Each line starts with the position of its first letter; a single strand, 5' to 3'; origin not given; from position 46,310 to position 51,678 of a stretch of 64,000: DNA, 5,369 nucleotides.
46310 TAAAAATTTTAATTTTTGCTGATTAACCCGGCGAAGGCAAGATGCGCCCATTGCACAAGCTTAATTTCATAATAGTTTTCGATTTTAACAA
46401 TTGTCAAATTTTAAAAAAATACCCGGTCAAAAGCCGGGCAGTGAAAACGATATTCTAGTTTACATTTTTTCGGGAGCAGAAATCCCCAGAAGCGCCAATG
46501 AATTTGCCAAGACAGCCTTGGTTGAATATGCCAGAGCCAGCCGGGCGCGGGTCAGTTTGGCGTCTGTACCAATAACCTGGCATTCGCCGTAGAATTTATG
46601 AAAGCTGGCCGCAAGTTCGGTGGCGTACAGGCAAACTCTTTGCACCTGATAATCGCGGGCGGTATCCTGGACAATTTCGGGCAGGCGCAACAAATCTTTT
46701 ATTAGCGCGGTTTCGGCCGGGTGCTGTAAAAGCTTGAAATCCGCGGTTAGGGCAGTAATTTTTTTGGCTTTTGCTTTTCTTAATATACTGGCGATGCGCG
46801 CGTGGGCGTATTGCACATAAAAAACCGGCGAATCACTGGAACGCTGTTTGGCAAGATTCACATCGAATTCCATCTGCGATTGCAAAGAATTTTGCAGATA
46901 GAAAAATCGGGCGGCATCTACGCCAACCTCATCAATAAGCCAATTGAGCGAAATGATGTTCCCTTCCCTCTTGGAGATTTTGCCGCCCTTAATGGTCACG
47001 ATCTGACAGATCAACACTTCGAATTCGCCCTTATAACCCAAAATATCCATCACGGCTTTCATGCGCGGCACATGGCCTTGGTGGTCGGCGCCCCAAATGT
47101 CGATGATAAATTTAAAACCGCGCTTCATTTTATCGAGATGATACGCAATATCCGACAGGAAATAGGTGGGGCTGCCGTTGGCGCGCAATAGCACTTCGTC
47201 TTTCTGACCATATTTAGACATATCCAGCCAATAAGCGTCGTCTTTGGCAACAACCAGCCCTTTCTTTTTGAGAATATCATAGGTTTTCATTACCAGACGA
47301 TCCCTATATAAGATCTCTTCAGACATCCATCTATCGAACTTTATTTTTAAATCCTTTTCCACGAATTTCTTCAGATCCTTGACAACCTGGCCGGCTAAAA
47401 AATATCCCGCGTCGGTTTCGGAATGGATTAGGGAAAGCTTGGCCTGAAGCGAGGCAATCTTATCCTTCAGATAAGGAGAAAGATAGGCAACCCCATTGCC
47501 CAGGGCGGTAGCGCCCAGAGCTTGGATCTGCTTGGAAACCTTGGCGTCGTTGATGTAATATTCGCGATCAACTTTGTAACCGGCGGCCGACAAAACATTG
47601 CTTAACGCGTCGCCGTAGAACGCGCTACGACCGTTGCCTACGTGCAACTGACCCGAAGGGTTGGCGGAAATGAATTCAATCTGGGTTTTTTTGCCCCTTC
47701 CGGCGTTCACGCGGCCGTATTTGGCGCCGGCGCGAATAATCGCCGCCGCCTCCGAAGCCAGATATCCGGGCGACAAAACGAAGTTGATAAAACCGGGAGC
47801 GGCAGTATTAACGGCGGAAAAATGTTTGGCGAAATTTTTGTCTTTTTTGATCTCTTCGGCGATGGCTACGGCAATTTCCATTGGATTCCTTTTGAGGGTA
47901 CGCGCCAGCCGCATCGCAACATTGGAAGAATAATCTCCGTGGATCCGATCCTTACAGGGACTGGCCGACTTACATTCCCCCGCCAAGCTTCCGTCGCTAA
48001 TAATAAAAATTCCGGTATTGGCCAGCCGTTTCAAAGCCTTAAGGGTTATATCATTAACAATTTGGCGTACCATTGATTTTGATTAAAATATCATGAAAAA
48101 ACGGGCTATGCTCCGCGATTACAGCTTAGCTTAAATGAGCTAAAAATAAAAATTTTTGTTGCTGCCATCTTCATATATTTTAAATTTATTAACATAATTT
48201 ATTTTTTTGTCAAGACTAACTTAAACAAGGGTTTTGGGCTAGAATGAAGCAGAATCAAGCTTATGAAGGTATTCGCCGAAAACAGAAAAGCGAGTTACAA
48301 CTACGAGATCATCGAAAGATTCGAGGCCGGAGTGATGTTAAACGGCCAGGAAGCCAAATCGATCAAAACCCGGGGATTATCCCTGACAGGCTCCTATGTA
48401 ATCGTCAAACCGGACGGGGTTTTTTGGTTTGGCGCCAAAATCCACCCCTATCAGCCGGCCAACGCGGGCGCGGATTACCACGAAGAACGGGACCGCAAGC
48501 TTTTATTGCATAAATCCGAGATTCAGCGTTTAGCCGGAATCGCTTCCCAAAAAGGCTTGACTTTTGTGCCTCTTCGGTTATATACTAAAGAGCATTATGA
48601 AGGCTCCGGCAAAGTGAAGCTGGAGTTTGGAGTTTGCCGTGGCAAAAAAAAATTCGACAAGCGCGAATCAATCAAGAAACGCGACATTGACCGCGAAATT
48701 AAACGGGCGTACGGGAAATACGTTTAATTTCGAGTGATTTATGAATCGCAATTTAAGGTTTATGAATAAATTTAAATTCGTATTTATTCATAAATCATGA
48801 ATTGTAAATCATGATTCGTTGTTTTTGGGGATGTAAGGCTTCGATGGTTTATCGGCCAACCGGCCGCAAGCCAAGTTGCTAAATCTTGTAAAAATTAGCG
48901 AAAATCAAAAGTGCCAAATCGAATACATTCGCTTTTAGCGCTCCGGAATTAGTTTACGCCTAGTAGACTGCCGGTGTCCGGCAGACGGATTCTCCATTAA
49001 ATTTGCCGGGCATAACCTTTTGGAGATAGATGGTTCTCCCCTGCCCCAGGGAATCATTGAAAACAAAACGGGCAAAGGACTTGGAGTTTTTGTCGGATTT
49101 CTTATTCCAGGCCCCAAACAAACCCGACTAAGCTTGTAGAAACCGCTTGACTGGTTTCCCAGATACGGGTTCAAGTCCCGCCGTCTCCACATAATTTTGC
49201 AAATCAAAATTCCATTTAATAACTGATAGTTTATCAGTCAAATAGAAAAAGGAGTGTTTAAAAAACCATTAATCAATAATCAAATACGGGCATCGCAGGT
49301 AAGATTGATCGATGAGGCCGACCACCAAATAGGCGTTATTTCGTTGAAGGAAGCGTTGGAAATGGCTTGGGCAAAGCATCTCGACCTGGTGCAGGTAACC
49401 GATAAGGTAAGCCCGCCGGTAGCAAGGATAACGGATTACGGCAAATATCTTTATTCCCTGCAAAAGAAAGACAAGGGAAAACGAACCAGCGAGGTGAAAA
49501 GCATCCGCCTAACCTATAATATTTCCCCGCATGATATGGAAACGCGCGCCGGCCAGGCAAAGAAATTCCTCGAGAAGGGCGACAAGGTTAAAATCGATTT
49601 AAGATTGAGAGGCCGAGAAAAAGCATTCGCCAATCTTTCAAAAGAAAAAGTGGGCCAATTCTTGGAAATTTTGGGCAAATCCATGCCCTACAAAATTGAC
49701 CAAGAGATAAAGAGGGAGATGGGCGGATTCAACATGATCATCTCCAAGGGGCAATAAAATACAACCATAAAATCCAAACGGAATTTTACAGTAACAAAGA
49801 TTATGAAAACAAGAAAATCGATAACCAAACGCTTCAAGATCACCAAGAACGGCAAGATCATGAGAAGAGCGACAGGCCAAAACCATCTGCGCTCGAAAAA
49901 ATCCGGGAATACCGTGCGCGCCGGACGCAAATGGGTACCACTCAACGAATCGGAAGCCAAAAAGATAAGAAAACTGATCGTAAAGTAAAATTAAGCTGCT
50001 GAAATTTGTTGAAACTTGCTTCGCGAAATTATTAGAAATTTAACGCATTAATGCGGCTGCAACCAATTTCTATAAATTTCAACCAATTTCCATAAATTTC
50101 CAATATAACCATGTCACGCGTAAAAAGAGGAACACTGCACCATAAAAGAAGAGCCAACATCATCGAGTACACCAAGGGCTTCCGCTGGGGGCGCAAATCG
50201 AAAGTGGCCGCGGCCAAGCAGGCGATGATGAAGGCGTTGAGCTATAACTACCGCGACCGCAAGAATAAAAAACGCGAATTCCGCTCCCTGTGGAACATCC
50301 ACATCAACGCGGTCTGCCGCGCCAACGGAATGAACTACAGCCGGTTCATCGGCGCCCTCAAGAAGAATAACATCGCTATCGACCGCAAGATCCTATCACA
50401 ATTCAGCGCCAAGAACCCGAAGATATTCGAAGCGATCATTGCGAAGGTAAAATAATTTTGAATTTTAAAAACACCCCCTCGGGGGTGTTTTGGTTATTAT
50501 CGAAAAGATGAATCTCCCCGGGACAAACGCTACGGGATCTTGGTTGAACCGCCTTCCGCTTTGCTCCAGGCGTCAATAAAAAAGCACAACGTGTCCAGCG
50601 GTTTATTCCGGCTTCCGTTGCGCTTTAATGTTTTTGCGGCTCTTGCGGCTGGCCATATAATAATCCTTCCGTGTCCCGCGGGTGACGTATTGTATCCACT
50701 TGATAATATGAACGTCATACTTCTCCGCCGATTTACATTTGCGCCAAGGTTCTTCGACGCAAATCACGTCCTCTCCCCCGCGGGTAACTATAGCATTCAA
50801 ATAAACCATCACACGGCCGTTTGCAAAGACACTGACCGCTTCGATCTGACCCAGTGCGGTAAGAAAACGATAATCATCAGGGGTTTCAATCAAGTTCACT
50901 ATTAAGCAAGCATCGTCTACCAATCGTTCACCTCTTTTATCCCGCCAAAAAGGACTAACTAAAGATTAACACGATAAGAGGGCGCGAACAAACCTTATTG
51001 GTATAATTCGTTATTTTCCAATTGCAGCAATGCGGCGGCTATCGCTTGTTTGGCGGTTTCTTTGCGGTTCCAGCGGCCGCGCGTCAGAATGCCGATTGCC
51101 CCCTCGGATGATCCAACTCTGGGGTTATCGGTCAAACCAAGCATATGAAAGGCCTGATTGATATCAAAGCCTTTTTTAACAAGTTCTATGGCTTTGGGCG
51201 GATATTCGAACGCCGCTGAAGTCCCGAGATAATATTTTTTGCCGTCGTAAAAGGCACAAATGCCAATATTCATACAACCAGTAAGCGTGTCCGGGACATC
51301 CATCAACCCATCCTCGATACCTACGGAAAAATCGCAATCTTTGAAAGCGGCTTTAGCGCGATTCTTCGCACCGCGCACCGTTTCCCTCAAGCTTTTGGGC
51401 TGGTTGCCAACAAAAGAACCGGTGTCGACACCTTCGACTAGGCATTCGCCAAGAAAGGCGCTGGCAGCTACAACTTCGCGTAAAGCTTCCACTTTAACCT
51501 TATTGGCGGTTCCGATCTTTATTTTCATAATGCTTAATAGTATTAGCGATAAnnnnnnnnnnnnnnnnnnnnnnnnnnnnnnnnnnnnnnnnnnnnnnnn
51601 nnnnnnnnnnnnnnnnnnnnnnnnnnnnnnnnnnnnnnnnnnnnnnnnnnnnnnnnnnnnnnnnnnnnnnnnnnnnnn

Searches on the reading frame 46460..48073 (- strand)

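Call 51: search_protein_families(library=pfam, proteins=[window:46460-48073:-], max_evalue=0.001)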
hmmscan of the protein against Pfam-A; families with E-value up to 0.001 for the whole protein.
window:46460-48073:- (537 aa): 7 families
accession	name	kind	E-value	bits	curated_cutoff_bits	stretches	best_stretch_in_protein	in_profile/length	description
PF05746.21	DALR_1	-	7e-36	123.3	22.3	1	420-537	1-117/117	DALR anticodon binding domain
PF03485.21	Arg_tRNA_synt_N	-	6.1e-16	59.2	21.5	1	40-100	29-85/85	Arginyl tRNA synthetase N terminal domain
PF00750.26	tRNA-synt_1d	-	3.1e-14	53.1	23.3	2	113-176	6-68/349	tRNA synthetases class I (R), catalytic domain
PF01921.24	tRNA-synt_1f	-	7.7e-06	25.5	27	0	327-408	240-324/360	tRNA synthetases class I (K)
PF01406.26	tRNA-synt_1e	-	1.1e-05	25.4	27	0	141-273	21-147/301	tRNA synthetases class I (C) catalytic domain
PF09334.17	tRNA-synt_1g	-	3.2e-05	23.3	20.1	0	351-403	313-366/391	tRNA synthetases class I (M)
PF00133.28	tRNA-synt_1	-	0.0005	19.4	22.7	0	357-403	366-413/414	tRNA synthetases class I (I, L, M and V)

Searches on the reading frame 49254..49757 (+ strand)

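Call 51: search_protein_families(library=pfam, proteins=[window:49254-49757:+], max_evalue=0.001)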
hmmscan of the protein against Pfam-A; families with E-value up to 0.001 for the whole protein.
window:49254-49757:+ (167 aa): 3 families
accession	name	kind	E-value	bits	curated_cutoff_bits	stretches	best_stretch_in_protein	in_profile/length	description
PF05198.21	IF3_N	-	5.5e-26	91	26.9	1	7-74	1-68/70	Translation initiation factor IF-3, N-terminal domain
PF00707.27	IF3_C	-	2.2e-19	69.6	34.8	1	80-164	2-84/86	Translation initiation factor IF-3, C-terminal domain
PF14877.11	mIF3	-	0.00044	20.4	33.8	0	70-116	116-163/177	Mitochondrial translation initiation factor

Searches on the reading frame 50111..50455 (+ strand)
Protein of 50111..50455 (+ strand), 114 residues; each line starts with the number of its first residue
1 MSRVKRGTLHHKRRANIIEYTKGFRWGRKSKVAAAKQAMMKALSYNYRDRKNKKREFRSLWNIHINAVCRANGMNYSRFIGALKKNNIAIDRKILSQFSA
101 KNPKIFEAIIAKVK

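Call 51: search_protein_families(library=pfam, proteins=[window:50111-50455:+], max_evalue=0.001)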
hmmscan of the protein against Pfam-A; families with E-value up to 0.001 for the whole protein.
window:50111-50455:+ (114 aa): 1 family
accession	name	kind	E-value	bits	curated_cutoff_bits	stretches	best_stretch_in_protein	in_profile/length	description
PF00453.23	Ribosomal_L20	-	6.7e-35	119.9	30.8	1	3-109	1-107/107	Ribosomal protein L20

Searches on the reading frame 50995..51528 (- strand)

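Call 52: search_protein_families(library=pfam, proteins=[window:50995-51528:-], max_evalue=0.001)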
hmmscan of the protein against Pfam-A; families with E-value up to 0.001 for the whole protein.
window:50995-51528:- (177 aa): 1 family
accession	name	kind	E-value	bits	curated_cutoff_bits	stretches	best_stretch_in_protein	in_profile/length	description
PF01931.24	NTPase_I-T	-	3.2e-37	128.3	25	1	6-169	1-160/162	Protein of unknown function DUF84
